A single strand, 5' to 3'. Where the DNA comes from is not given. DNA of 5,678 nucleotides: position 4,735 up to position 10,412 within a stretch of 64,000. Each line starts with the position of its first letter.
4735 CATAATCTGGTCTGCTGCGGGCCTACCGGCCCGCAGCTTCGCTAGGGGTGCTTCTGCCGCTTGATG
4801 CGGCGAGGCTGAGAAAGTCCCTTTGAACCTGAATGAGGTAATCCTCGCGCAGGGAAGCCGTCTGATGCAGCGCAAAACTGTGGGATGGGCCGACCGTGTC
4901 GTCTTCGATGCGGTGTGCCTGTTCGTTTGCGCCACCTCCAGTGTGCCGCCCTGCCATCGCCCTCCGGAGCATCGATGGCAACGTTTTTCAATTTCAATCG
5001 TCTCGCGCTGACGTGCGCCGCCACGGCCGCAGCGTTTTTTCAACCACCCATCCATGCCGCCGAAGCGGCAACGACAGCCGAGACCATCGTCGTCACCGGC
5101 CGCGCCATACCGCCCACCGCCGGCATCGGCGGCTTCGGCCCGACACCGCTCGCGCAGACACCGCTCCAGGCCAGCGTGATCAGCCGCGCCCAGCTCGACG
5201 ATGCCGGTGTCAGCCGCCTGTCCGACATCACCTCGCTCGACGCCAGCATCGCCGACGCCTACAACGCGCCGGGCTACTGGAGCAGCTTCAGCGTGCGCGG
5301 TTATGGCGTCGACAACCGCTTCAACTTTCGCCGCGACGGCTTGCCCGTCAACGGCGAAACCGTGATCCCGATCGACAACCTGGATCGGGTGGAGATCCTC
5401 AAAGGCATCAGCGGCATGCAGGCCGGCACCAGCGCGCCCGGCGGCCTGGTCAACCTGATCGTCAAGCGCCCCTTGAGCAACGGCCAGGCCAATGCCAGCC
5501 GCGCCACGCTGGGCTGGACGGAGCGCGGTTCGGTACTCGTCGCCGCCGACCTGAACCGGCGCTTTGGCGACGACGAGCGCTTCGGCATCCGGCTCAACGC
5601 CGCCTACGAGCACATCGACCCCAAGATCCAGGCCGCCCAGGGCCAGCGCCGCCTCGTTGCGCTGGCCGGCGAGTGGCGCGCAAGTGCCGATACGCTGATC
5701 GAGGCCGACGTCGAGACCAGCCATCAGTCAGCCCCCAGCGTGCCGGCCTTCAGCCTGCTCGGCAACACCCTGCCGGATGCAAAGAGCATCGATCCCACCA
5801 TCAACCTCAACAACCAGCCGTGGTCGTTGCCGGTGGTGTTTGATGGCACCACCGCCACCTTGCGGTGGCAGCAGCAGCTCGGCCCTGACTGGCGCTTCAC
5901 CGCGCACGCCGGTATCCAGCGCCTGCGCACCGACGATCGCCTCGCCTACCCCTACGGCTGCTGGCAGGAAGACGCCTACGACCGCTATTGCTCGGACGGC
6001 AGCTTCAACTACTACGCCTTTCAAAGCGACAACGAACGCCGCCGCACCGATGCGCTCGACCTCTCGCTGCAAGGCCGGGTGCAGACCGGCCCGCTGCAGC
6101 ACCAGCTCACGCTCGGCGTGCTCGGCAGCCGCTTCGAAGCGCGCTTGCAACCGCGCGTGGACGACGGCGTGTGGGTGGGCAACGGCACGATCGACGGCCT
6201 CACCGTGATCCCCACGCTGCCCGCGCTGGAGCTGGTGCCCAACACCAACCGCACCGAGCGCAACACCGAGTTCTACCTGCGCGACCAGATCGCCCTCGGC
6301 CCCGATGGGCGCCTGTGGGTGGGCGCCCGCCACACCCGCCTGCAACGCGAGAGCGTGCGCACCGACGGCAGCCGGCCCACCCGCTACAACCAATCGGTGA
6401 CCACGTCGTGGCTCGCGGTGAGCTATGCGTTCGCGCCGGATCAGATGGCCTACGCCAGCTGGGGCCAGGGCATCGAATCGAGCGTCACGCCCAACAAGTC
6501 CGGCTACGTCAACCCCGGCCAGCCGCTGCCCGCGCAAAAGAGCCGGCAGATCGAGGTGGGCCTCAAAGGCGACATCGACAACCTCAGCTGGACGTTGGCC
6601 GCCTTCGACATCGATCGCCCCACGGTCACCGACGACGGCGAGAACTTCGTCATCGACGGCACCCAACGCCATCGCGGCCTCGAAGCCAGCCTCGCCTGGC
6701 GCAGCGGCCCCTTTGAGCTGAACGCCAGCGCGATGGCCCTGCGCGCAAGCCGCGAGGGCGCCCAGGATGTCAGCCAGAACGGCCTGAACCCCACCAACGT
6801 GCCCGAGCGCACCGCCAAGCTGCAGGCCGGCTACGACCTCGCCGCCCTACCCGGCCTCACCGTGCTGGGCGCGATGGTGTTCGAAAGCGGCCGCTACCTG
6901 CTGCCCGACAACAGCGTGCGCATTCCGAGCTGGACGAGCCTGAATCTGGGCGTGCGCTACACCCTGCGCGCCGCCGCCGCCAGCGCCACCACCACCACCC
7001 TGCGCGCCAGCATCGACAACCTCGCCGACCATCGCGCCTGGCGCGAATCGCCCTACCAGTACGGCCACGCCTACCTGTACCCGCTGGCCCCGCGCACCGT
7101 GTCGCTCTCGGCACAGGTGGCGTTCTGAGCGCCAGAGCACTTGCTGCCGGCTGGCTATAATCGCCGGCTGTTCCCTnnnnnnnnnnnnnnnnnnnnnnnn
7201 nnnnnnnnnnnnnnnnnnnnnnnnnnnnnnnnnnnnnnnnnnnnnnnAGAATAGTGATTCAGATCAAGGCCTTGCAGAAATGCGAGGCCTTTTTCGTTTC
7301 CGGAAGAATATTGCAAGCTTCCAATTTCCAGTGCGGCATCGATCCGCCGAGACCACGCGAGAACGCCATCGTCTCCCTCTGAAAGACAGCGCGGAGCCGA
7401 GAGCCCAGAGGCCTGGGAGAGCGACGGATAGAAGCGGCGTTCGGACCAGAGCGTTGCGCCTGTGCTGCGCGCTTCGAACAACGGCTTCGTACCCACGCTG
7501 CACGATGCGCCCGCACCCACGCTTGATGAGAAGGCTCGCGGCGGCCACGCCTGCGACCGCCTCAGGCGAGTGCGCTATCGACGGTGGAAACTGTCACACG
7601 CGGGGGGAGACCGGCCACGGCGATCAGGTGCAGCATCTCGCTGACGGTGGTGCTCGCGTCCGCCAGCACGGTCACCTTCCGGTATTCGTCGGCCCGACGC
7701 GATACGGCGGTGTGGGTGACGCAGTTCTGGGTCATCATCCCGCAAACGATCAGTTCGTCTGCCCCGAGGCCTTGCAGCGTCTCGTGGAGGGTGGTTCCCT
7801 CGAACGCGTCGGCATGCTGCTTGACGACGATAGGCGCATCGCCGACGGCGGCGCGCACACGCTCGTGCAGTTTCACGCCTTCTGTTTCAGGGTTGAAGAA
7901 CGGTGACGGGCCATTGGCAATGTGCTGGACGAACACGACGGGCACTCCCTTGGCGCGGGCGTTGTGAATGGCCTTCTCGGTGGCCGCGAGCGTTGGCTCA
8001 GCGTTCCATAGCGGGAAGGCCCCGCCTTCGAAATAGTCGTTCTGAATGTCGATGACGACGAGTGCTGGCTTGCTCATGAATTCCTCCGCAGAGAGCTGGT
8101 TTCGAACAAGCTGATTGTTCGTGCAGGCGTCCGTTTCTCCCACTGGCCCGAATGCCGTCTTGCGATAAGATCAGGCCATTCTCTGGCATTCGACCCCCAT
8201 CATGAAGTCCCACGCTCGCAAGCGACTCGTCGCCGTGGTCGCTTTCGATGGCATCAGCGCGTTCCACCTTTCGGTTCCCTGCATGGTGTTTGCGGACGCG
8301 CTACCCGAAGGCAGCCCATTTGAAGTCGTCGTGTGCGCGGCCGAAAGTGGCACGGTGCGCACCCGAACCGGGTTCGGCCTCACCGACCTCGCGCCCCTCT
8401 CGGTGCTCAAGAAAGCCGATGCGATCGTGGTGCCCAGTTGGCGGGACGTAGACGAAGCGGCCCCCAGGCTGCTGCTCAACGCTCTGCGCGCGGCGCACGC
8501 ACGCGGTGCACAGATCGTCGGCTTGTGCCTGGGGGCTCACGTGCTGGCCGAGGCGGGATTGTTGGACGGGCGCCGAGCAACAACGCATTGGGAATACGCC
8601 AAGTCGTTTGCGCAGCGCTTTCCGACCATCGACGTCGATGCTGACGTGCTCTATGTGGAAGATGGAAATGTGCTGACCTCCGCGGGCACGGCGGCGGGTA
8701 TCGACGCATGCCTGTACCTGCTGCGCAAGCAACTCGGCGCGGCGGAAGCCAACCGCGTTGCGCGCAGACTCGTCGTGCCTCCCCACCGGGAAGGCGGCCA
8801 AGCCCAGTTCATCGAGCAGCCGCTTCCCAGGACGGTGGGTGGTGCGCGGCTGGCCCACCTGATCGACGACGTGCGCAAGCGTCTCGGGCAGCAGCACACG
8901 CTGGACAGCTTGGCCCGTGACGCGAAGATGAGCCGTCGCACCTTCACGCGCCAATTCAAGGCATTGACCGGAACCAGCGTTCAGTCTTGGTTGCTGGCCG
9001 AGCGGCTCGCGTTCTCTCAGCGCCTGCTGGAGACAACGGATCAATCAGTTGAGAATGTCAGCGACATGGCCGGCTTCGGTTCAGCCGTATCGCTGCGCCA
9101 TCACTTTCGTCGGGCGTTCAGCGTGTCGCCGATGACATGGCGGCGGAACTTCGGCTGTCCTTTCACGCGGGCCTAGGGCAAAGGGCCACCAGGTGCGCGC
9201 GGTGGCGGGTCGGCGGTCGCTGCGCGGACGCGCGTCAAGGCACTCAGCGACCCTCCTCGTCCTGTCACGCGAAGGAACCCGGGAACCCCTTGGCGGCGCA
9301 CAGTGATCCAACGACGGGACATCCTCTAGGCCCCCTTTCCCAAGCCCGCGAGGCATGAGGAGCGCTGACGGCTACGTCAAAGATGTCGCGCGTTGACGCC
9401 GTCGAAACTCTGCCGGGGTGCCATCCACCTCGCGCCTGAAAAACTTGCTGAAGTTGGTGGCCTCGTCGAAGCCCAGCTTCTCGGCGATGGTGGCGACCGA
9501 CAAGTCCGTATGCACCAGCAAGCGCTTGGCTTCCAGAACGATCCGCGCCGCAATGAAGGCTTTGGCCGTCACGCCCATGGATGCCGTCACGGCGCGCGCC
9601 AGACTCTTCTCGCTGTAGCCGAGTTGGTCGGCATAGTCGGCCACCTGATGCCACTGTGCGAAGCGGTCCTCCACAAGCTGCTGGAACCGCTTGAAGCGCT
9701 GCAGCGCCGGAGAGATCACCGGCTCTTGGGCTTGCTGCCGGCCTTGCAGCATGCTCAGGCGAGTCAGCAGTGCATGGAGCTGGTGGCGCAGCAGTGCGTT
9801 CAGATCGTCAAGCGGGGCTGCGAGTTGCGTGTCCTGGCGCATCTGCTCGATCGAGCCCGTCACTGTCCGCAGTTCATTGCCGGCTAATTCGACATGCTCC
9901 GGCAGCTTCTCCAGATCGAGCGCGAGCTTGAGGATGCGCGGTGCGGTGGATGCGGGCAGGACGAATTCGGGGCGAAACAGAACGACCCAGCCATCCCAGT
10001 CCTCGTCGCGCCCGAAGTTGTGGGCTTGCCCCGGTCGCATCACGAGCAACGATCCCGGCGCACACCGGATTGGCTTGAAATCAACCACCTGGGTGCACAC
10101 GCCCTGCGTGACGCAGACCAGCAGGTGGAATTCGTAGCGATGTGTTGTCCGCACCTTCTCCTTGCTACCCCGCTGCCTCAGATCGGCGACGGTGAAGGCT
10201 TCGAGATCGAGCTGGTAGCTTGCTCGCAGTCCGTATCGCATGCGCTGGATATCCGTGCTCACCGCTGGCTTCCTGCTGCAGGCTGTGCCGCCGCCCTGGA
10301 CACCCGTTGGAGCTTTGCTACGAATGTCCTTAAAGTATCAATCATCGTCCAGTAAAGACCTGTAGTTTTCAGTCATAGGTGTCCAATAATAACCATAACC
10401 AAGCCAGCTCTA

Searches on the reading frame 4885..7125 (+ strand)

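Call 37: search_protein_families(library=pfam, proteins=[window:4885-7125:+], max_evalue=0.00001)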
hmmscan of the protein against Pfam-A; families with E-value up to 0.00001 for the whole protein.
window:4885-7125:+ (747 aa): 2 families
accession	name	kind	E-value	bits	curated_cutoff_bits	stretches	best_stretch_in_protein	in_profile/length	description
PF00593.30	TonB_dep_Rec_b-barrel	-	3.7e-35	123.1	27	1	281-713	24-436/436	TonB dependent receptor-like, beta-barrel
PF07715.20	Plug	-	5.1e-15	56.3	23.9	1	89-187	2-106/107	TonB-dependent Receptor Plug Domain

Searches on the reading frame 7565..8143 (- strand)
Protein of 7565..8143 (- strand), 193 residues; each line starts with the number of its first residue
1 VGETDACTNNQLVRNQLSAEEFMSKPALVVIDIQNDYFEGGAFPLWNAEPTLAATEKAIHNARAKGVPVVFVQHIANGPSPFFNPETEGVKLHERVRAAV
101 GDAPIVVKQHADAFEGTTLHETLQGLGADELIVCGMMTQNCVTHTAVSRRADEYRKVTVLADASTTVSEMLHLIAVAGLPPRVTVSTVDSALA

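Call 37: search_protein_families(library=pfam, proteins=[window:7565-8143:-], max_evalue=0.00001)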
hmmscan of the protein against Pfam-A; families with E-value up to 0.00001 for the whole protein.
window:7565-8143:- (193 aa): 1 family
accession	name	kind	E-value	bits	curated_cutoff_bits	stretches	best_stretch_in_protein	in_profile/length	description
PF00857.26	Isochorismatase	-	1.2e-33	117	27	1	27-180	2-164/175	Isochorismatase domain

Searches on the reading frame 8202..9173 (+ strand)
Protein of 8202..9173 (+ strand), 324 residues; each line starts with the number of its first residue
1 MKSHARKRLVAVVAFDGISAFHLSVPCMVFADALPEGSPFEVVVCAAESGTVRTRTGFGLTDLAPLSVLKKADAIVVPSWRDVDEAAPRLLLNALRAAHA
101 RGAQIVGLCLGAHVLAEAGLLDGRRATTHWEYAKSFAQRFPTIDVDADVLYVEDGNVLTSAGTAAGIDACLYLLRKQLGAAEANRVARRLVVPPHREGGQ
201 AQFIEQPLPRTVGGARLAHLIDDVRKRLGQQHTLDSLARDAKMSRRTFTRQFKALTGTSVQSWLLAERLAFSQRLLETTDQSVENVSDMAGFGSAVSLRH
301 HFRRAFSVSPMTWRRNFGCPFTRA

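Call 37: search_protein_families(library=pfam, proteins=[window:8202-9173:+], max_evalue=0.00001)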
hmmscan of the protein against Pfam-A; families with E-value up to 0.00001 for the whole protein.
window:8202-9173:+ (324 aa): 3 families
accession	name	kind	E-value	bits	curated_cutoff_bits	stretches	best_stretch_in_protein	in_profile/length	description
PF12833.13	HTH_18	-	2.4e-18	66.6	33.6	1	237-315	1-79/80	Helix-turn-helix domain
PF01965.30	DJ-1_PfpI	-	3.3e-14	53.5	26.6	1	10-174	3-163/165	DJ-1/PfpI family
PF00165.29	HTH_AraC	-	3.1e-13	49.9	26.6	1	232-264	9-41/42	Bacterial regulatory helix-turn-helix proteins, AraC family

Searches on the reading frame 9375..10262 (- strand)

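Call 37: search_protein_families(library=pfam, proteins=[window:9375-10262:-], max_evalue=0.00001)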
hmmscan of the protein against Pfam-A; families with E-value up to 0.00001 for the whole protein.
window:9375-10262:- (296 aa): 3 families
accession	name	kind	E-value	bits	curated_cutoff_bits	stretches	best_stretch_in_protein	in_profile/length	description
PF12833.13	HTH_18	-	2.5e-22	79.4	33.6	1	210-289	1-80/80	Helix-turn-helix domain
PF00165.29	HTH_AraC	-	1.6e-11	44.5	26.6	1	251-288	6-42/42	Bacterial regulatory helix-turn-helix proteins, AraC family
PF02311.25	AraC_binding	-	1.4e-10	41.4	21.1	1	38-158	16-116/135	AraC-like ligand binding domain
